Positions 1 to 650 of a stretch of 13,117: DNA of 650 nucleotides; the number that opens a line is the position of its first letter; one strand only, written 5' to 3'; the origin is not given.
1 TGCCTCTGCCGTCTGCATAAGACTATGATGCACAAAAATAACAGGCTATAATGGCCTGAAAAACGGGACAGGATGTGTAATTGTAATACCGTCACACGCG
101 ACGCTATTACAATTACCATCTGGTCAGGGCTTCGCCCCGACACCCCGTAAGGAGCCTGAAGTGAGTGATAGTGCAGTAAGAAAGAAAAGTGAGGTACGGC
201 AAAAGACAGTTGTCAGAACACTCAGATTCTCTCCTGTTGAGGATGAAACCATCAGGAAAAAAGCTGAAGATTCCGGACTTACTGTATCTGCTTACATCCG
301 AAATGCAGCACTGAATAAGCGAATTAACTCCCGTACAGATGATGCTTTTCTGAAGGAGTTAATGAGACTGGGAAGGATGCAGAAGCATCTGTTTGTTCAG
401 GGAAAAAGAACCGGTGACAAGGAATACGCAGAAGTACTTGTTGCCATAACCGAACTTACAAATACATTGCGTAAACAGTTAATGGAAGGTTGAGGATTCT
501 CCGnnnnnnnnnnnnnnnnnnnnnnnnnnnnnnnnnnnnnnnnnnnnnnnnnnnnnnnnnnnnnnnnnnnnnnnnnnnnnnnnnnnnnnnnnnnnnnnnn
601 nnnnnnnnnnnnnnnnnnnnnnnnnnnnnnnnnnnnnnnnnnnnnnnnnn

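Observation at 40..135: oriT-like architecture: 17-bp imperfect inverted repeat plus a palindrome enclosing a TATAAT hexamer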

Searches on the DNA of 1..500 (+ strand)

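Call 4: search_dna_similar(query=window:1-500:+, collection=plasmids, mode=near, max_rows=25)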
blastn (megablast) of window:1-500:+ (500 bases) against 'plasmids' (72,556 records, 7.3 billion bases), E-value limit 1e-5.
Records with a match: 2453; places in all: 2529; records where one place covers at least 80% of the query: 1490.
Best place of each record, by identity: >=99% 1013; 95-99% 382; 90-95% 450; 80-90% 591; 60-80% 17.
By first word of the organism name: Escherichia 1736; Salmonella 481; Shigella 145; Klebsiella 79; Citrobacter 5; uncultured 4; Enterobacter 2; Corynebacterium 1.
By predicted mobility (MOB-suite, as given by PLSDB): conjugative 1914; mobilizable 505; non-mobilizable 34.
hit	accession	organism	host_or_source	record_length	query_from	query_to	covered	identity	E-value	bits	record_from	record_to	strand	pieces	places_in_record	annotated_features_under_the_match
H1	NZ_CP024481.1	Escherichia coli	Homo sapiens,stool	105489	1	500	100%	100.0%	0e+0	924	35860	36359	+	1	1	nikA: IncI1-type relaxosome accessory protein NikA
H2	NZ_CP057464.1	Escherichia fergusonii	culture,Pooled cattle faecal samples ...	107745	1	500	100%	100.0%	0e+0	924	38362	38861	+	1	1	nikA: IncI1-type relaxosome accessory protein NikA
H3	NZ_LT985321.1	Escherichia coli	-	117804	1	500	100%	100.0%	0e+0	924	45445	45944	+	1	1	nikA: IncI1-type relaxosome accessory protein NikA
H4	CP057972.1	Escherichia coli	culture,Pooled cattle faecal samples ...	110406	1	500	100%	100.0%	0e+0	924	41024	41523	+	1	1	nikA: IncI1-type relaxosome accessory protein NikA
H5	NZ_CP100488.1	Escherichia coli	Gallus gallus domesticus,whole ...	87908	1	500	100%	99.8%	0e+0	918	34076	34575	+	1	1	nikA: IncI1-type relaxosome accessory protein NikA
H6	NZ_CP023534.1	Escherichia coli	Homo sapiens,human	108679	1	500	100%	99.6%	0e+0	913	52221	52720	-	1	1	nikA: IncI1-type relaxosome accessory protein NikA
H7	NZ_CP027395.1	Escherichia coli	Homo sapiens,stool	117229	1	500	100%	99.6%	0e+0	913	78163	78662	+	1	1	nikA: IncI1-type relaxosome accessory protein NikA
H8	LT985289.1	Escherichia coli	-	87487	1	500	100%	99.6%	0e+0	913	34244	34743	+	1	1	nikA: Relaxosome component protein NikA; ribbon-helix-helix protein, CopG ...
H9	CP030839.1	Salmonella enterica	Homo sapiens,Stools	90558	1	500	100%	99.6%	0e+0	913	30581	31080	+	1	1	hypothetical protein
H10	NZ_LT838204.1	Escherichia coli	Homo sapiens,clinical isolate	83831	1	500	100%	99.6%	0e+0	913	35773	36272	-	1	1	nikA: IncI1-type relaxosome accessory protein NikA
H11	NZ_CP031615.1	Klebsiella pneumoniae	pig,whole organism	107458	1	500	100%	99.6%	0e+0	913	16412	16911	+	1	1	nikA: IncI1-type relaxosome accessory protein NikA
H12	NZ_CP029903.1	Salmonella enterica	-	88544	1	500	100%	99.6%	0e+0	913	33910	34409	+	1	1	nikA: IncI1-type relaxosome accessory protein NikA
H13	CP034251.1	Salmonella enterica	food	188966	1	500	100%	99.6%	0e+0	913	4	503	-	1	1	nikA protein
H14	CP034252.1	Salmonella enterica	food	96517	1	500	100%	99.6%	0e+0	913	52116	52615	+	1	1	nikA protein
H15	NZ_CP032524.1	Shigella sonnei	-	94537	1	500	100%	99.6%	0e+0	913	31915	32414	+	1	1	nikA: IncI1-type relaxosome accessory protein NikA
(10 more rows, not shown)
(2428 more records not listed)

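Call 7: get_annotated_region(hit=H1, flank=3000)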
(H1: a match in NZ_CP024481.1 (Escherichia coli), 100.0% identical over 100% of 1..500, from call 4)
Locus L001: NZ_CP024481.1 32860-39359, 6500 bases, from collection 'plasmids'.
description: Escherichia coli strain 2011C-4315 plasmid unnamed2, complete sequence
organism: Escherichia coli (NCBI taxid 562)
taxonomy: Bacteria; Pseudomonadota; Gammaproteobacteria; Enterobacterales; Enterobacteriaceae; Escherichia; Escherichia coli
host: -; source: Homo sapiens,stool; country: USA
typing (MOB-suite, as given by PLSDB): conjugative; replicon IncI-gamma/K1; relaxase MOBP; mating-pair formation MPF_I
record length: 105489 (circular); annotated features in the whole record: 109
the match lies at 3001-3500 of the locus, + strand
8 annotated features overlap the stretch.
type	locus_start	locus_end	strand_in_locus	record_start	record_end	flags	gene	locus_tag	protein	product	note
CDS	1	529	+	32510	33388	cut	-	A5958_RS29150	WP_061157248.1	Rpn family recombination-promoting nuclease/putative transposase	-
CDS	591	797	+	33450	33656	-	-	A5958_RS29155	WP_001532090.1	hypothetical protein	-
CDS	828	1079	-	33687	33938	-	-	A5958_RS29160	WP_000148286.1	helix-turn-helix transcriptional regulator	-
CDS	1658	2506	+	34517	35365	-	-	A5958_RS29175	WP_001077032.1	DUF4942 domain-containing protein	-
CDS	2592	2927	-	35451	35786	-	-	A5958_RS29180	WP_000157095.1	molybdopterin-guanine dinucleotide biosynthesis protein MobC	-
CDS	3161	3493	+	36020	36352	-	nikA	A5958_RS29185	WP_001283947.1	IncI1-type relaxosome accessory protein NikA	-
CDS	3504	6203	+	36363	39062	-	nikB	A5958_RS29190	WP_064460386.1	IncI1-type relaxase NikB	-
CDS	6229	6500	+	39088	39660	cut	-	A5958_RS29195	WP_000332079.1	hypothetical protein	-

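Call 22: search_dna_similar(query=window:1-165:+, collection=plasmids, mode=distant, max_rows=60, rows=spread)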
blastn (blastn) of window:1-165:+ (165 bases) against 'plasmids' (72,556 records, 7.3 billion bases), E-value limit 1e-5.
Records with a match: 3789; places in all: 4145; records where one place covers at least 80% of the query: 2019.
Best place of each record, by identity: >=99% 547; 95-99% 778; 90-95% 500; 80-90% 1824; 60-80% 140.
By first word of the organism name: Escherichia 2502; Salmonella 638; Enterobacter 204; Shigella 200; Klebsiella 167; Citrobacter 29; Leclercia 13; uncultured 8; Serratia 8; Phytobacter 5; and 12 more.
By predicted mobility (MOB-suite, as given by PLSDB): conjugative 1932; mobilizable 1711; non-mobilizable 146.
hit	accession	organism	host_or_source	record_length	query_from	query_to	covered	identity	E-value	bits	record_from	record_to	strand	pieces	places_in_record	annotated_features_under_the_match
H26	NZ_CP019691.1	Shigella sonnei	Homo sapiens,feces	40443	1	165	100%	100.0%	1e-78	298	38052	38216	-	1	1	nikA: IncI1-type relaxosome accessory protein NikA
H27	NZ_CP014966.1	Salmonella enterica subsp. enterica serovar Typhimurium ...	Homo sapiens,stool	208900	1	165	100%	100.0%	1e-78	298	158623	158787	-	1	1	IncI1-type relaxosome accessory protein NikA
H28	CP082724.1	Salmonella enterica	ground turkey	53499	1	165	100%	100.0%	1e-78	298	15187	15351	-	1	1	nikA: IncI1-type relaxosome accessory protein NikA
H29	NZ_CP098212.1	Escherichia coli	Canis lupus familiaris,Rectal swab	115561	1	165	100%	100.0%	1e-78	298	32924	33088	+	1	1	nikA: IncI1-type relaxosome accessory protein NikA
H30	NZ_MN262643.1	Escherichia coli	-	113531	1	165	100%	100.0%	1e-78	298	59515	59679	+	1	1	nikA: IncI1-type relaxosome accessory protein NikA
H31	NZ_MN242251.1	Escherichia coli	clinical isolate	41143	1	165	100%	100.0%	1e-78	298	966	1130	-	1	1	nikA: IncI1-type relaxosome accessory protein NikA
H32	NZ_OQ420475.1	Escherichia coli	-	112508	1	165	100%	100.0%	1e-78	298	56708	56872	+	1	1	nikA: IncI1-type relaxosome accessory protein NikA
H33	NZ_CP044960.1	Salmonella enterica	Homo sapiens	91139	1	165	100%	99.4%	5e-77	294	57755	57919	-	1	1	nikA: IncI1-type relaxosome accessory protein NikA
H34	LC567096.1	Escherichia coli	-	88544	1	165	100%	99.4%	5e-77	294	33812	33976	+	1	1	nikA: NikA oriT-specific DNA binding protein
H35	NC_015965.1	Salmonella enterica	-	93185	1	165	100%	98.8%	6e-76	289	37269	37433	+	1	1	nikA: IncI1-type relaxosome accessory protein NikA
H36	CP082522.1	Salmonella enterica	Chicken Breasts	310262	1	165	100%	98.8%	6e-76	289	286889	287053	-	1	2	nikA: IncI1-type relaxosome accessory protein NikA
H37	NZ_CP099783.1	Shigella sonnei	Homo sapiens,whole genome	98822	1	165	100%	98.8%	6e-76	289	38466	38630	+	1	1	nikA: IncI1-type relaxosome accessory protein NikA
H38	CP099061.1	Escherichia coli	culture,Pooled soil sample collected ...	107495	1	165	100%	98.8%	6e-76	289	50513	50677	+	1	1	nikA: IncI1-type relaxosome accessory protein NikA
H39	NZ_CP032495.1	Salmonella enterica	Beef,retail meat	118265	1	165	100%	98.8%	6e-76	289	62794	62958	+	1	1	nikA: IncI1-type relaxosome accessory protein NikA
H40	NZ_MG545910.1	Escherichia coli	chicken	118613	1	165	100%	98.8%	6e-76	289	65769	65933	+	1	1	nikA: IncI1-type relaxosome accessory protein NikA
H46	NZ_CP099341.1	Escherichia fergusonii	culture,Pooled faeces sample collected ...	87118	1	165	100%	92.2%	3e-60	238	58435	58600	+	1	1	nikA: IncI1-type relaxosome accessory protein NikA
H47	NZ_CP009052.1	Escherichia coli NCCP15648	stool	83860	1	155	94%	91.7%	1e-52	213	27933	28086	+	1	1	none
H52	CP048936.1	Escherichia coli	Homo sapiens,urine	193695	1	155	94%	87.8%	2e-44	186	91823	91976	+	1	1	none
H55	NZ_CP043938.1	Escherichia coli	blackbird,cloacal swab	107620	1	155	94%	86.6%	3e-41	175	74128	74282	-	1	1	none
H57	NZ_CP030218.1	Salmonella enterica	-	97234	6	155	91%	81.5%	8e-30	136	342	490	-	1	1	none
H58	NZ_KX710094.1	Leclercia adecarboxylata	-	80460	43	155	68%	83.3%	1e-21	110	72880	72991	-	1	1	none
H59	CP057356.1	Escherichia coli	culture,Pooled sheep faecal samples ...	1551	45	147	62%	86.4%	5e-26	123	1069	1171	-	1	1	none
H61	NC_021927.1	Salmonella enterica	-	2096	64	147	51%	94.0%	1e-27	130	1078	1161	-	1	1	none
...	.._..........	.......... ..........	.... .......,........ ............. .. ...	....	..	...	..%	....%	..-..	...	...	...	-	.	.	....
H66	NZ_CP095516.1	Escherichia coli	Homo sapiens,blood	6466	59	149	55%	84.6%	2e-17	96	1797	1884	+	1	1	none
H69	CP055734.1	Escherichia coli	culture,Pooled pig faecal samples ...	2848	58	147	55%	81.5%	5e-13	81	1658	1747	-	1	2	none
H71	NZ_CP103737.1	Klebsiella pneumoniae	Homo sapiens,blood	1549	60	147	53%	83.0%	4e-14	85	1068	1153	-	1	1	none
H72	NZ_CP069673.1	Escherichia coli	Homo sapiens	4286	61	145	52%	85.9%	8e-17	94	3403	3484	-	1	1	none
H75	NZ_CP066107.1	Enterobacter hormaechei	Dialysis fluid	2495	64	147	51%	85.7%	3e-16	92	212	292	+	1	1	none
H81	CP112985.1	Escherichia ruysiae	Homo sapiens,stool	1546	60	147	53%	78.4%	1e-8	67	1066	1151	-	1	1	none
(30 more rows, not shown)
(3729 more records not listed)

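Call 23: get_annotated_region(hit=H46, flank=150)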
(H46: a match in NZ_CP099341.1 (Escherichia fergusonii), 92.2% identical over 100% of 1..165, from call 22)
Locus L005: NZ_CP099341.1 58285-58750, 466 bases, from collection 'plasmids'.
description: Escherichia fergusonii strain RHB44-C01 plasmid unnamed3, complete sequence
organism: Escherichia fergusonii (NCBI taxid 564)
taxonomy: Bacteria; Pseudomonadota; Gammaproteobacteria; Enterobacterales; Enterobacteriaceae; Escherichia; Escherichia fergusonii
host: -; source: culture,Pooled faeces sample collected from floor of poultry farm; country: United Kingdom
typing (MOB-suite, as given by PLSDB): conjugative; replicon IncFII,rep_cluster_2232; relaxase MOBF,MOBF,MOBP; mating-pair formation MPF_Unknown
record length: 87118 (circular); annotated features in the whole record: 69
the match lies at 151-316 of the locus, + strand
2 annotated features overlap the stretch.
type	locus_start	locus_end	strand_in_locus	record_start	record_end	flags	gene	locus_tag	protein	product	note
CDS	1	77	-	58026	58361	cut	-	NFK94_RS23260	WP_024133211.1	hypothetical protein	-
CDS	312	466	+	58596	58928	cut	nikA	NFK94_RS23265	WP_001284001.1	IncI1-type relaxosome accessory protein NikA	-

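Call 24: get_annotated_region(hit=H47, flank=150)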
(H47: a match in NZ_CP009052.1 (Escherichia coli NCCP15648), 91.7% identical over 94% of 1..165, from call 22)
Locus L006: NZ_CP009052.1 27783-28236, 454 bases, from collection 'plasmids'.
description: Escherichia coli NCCP15648 plasmid p15648-2, complete sequence
organism: Escherichia coli NCCP15648 (NCBI taxid 1200752)
taxonomy: Bacteria; Pseudomonadota; Gammaproteobacteria; Enterobacterales; Enterobacteriaceae; Escherichia; Escherichia coli; Escherichia coli NCCP15648
host: -; source: stool; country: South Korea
typing (MOB-suite, as given by PLSDB): conjugative; replicon IncI-gamma/K1; relaxase MOBP; mating-pair formation MPF_I
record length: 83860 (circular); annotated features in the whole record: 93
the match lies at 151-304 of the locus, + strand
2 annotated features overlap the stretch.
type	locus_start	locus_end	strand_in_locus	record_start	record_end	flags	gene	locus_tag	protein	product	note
CDS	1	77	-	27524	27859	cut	-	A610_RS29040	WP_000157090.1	hypothetical protein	-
CDS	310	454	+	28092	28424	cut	mobA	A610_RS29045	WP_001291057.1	plasmid mobilization protein MobA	GO:0006355 - regulation of DNA-templated transcription [Evidence IEA]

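Call 25: get_annotated_region(hit=H52, flank=150)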
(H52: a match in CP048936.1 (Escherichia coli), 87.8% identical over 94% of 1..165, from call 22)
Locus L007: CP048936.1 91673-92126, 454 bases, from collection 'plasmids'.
description: Escherichia coli strain TCBK21G178 plasmid unnamed, complete sequence
organism: Escherichia coli (NCBI taxid 562)
taxonomy: Bacteria; Pseudomonadota; Gammaproteobacteria; Enterobacterales; Enterobacteriaceae; Escherichia; Escherichia coli
host: -; source: Homo sapiens,urine; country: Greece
typing (MOB-suite, as given by PLSDB): conjugative; replicon IncFIA,IncFIC,IncI1/B/O; relaxase MOBF,MOBF,MOBP; mating-pair formation MPF_F
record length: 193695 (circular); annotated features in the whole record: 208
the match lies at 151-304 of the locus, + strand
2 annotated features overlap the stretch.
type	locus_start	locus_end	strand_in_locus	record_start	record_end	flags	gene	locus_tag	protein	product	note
CDS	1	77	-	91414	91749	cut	-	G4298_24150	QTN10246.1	molybdopterin-guanine dinucleotide biosynthesis protein MobC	-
CDS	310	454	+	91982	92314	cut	-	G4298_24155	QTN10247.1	nikA protein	-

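Call 26: get_annotated_region(hit=H55, flank=150)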
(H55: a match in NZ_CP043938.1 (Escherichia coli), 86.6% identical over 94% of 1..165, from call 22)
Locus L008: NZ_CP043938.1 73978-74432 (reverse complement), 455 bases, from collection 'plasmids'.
description: Escherichia coli strain RM14516 plasmid pRM14516, complete sequence
organism: Escherichia coli (NCBI taxid 562)
taxonomy: Bacteria; Pseudomonadota; Gammaproteobacteria; Enterobacterales; Enterobacteriaceae; Escherichia; Escherichia coli
host: -; source: blackbird,cloacal swab; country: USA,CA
typing (MOB-suite, as given by PLSDB): conjugative; replicon IncFIB,IncI-gamma/K1; relaxase MOBP; mating-pair formation MPF_I
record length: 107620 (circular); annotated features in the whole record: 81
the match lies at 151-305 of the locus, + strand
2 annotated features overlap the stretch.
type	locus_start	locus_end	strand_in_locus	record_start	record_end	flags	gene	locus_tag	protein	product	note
CDS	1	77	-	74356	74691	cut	-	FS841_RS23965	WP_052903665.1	hypothetical protein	-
CDS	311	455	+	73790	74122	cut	mobA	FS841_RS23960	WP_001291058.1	plasmid mobilization protein MobA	GO:0006355 - regulation of DNA-templated transcription [Evidence IEA]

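Call 27: get_annotated_region(hit=H57, flank=150)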
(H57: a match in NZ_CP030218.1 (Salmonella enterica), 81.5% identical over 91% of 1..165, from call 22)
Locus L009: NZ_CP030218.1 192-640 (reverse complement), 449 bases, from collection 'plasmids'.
description: Salmonella enterica strain SA20075157 plasmid pSA20075157.1, complete sequence
organism: Salmonella enterica (NCBI taxid 28901)
taxonomy: Bacteria; Pseudomonadota; Gammaproteobacteria; Enterobacterales; Enterobacteriaceae; Salmonella; Salmonella enterica
host: -; source: -; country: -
typing (MOB-suite, as given by PLSDB): conjugative; replicon rep_cluster_2165; relaxase MOBP; mating-pair formation MPF_I
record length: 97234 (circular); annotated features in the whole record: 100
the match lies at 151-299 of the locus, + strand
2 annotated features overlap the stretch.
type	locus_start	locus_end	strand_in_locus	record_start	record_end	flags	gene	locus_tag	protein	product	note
CDS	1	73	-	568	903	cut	-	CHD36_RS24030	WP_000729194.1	hypothetical protein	-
CDS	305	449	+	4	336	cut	mobA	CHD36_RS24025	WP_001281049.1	plasmid mobilization protein MobA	GO:0006355 - regulation of DNA-templated transcription [Evidence IEA]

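Call 28: get_annotated_region(hit=H58, flank=150)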
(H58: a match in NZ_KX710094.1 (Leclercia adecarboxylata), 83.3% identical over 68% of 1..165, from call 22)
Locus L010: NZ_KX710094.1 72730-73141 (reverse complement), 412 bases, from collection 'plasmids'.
description: Leclercia adecarboxylata strain P10164 plasmid pP10164-3, complete sequence
organism: Leclercia adecarboxylata (NCBI taxid 83655)
taxonomy: Bacteria; Pseudomonadota; Gammaproteobacteria; Enterobacterales; Enterobacteriaceae; Leclercia; Leclercia adecarboxylata
host: -; source: -; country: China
typing (MOB-suite, as given by PLSDB): mobilizable; replicon rep_cluster_2187; relaxase MOBP
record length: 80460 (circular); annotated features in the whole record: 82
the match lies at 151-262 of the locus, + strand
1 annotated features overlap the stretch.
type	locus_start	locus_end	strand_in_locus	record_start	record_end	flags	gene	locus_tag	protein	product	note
CDS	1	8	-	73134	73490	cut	-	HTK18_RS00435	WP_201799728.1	hypothetical protein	-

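Call 29: get_annotated_region(hit=H59, flank=150)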
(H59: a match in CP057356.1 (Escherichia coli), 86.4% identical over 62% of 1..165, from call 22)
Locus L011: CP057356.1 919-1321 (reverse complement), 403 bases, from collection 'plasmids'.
description: Escherichia coli strain RHB29-C05 plasmid pRHB29-C05_3, complete sequence
organism: Escherichia coli (NCBI taxid 562)
taxonomy: Bacteria; Pseudomonadota; Gammaproteobacteria; Enterobacterales; Enterobacteriaceae; Escherichia; Escherichia coli
host: -; source: culture,Pooled sheep faecal samples collected from floor of farm; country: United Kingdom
typing (MOB-suite, as given by PLSDB): mobilizable; replicon Col(MG828)
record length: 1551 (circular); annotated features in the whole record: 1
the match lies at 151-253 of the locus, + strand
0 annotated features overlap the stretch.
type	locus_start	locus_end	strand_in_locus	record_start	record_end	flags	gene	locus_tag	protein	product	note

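Call 30: get_annotated_region(hit=H61, flank=150)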
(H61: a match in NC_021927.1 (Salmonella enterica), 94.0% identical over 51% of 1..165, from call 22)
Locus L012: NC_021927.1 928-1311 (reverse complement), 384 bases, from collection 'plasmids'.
description: Salmonella enterica subsp. enterica serovar Enteritidis plasmid pJ, complete sequence
organism: Salmonella enterica (NCBI taxid 149539)
taxonomy: Bacteria; Pseudomonadota; Gammaproteobacteria; Enterobacterales; Enterobacteriaceae; Salmonella; Salmonella enterica
host: -; source: -; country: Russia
typing (MOB-suite, as given by PLSDB): mobilizable; replicon ColpVC
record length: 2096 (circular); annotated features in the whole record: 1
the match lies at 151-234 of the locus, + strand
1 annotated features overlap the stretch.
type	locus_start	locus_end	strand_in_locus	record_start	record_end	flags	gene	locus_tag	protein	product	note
CDS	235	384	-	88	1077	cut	-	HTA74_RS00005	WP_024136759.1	protein rep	-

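Call 31: get_annotated_region(hit=H63, flank=150)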
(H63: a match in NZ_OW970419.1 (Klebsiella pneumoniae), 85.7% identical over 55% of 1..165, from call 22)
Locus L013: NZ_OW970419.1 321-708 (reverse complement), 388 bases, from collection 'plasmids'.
description: Klebsiella pneumoniae isolate 147 plasmid P6, complete sequence
organism: Klebsiella pneumoniae (NCBI taxid 573)
taxonomy: Bacteria; Pseudomonadota; Gammaproteobacteria; Enterobacterales; Enterobacteriaceae; Klebsiella; Klebsiella pneumoniae
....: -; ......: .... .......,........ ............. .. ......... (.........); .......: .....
typing (MOB-suite, as given by PLSDB): mobilizable; replicon rep_cluster_2350
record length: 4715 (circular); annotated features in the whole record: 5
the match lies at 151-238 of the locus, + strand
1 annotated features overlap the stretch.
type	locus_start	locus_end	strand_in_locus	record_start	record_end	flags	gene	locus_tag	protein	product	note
CDS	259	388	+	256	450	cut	-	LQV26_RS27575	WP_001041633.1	Rop family plasmid primer RNA-binding protein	-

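Call 32: get_annotated_region(hit=H66, flank=150)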
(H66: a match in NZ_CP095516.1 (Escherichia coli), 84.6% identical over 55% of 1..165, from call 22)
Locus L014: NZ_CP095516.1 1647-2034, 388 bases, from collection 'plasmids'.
description: Escherichia coli strain GN02323 plasmid p2323-3
organism: Escherichia coli (NCBI taxid 562)
taxonomy: Bacteria; Pseudomonadota; Gammaproteobacteria; Enterobacterales; Enterobacteriaceae; Escherichia; Escherichia coli
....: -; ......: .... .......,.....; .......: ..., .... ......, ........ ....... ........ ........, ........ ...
typing (MOB-suite, as given by PLSDB): mobilizable; replicon rep_cluster_2335
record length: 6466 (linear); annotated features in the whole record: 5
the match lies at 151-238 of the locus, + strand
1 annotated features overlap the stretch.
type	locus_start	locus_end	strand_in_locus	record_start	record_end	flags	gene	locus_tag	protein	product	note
CDS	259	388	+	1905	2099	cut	-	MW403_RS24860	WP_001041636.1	Rop family plasmid primer RNA-binding protein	-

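Call 33: get_annotated_region(hit=H69, flank=150)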
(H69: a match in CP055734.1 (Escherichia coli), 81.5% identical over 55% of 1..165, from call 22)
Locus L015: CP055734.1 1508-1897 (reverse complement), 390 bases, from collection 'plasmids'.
description: Escherichia coli strain RHB13-C14 plasmid pRHB13-C14_11, complete sequence
organism: Escherichia coli (NCBI taxid 562)
taxonomy: Bacteria; Pseudomonadota; Gammaproteobacteria; Enterobacterales; Enterobacteriaceae; Escherichia; Escherichia coli
host: -; source: culture,Pooled pig faecal samples collected from floor of farm; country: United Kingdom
typing (MOB-suite, as given by PLSDB): mobilizable
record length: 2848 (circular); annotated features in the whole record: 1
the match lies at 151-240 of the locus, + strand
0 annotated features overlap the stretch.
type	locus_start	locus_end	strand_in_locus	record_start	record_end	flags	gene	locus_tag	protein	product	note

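Call 34: get_annotated_region(hit=H71, flank=150)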
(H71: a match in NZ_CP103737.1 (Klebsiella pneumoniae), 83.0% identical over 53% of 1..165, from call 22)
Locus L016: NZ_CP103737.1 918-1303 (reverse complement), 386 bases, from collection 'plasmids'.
description: Klebsiella pneumoniae strain 913 plasmid pMB2930_6, complete sequence
organism: Klebsiella pneumoniae (NCBI taxid 573)
taxonomy: Bacteria; Pseudomonadota; Gammaproteobacteria; Enterobacterales; Enterobacteriaceae; Klebsiella; Klebsiella pneumoniae
host: -; source: Homo sapiens,blood; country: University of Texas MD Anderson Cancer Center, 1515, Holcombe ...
typing (MOB-suite, as given by PLSDB): mobilizable; replicon Col(MG828)
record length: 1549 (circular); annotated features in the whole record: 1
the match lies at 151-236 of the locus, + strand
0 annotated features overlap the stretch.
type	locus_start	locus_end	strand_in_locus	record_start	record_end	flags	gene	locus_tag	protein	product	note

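Call 35: get_annotated_region(hit=H72, flank=150)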
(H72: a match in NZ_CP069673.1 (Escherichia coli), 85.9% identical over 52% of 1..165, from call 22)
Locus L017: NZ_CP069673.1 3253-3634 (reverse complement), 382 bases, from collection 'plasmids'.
description: Escherichia coli O89m:H9 strain MIN11 plasmid pMUB-MIN11-6, complete sequence
organism: Escherichia coli (NCBI taxid 2810406)
taxonomy: Bacteria; Pseudomonadota; Gammaproteobacteria; Enterobacterales; Enterobacteriaceae; Escherichia; Escherichia coli
host: -; source: Homo sapiens; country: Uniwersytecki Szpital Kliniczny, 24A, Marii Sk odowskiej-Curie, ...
typing (MOB-suite, as given by PLSDB): mobilizable; replicon rep_cluster_2350
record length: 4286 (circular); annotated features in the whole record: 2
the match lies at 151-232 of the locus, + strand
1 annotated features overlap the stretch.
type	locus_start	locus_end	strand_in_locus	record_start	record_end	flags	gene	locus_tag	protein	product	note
CDS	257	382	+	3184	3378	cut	-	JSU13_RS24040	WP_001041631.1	Rop family plasmid primer RNA-binding protein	-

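Call 36: get_annotated_region(hit=H75, flank=150)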
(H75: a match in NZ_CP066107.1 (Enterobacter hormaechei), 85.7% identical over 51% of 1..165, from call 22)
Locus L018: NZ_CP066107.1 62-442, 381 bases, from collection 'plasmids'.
description: Enterobacter hormaechei strain Eho-8 plasmid pEho8-6, complete sequence
organism: Enterobacter hormaechei (NCBI taxid 158836)
taxonomy: Bacteria; Pseudomonadota; Gammaproteobacteria; Enterobacterales; Enterobacteriaceae; Enterobacter; Enterobacter hormaechei
host: -; source: Dialysis fluid; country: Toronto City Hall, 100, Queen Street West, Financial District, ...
typing (MOB-suite, as given by PLSDB): mobilizable; replicon rep_cluster_2335
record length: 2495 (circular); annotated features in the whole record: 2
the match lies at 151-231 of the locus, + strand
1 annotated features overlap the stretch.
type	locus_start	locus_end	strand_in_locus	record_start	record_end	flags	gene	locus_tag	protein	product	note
CDS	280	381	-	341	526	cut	-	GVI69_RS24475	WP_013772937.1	Rop family plasmid primer RNA-binding protein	-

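Call 37: get_annotated_region(hit=H81, flank=150)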
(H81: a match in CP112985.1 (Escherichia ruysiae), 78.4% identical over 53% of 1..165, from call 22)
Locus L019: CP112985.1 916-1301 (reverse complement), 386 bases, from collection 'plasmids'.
description: Escherichia ruysiae strain S1-IND-07-A plasmid p2-S1-IND-07-A, complete sequence
organism: Escherichia ruysiae (NCBI taxid 2608867)
taxonomy: Bacteria; Pseudomonadota; Gammaproteobacteria; Enterobacterales; Enterobacteriaceae; Escherichia; Escherichia ruysiae
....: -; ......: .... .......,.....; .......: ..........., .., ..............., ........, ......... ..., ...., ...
typing (MOB-suite, as given by PLSDB): mobilizable; replicon Col(MG828)
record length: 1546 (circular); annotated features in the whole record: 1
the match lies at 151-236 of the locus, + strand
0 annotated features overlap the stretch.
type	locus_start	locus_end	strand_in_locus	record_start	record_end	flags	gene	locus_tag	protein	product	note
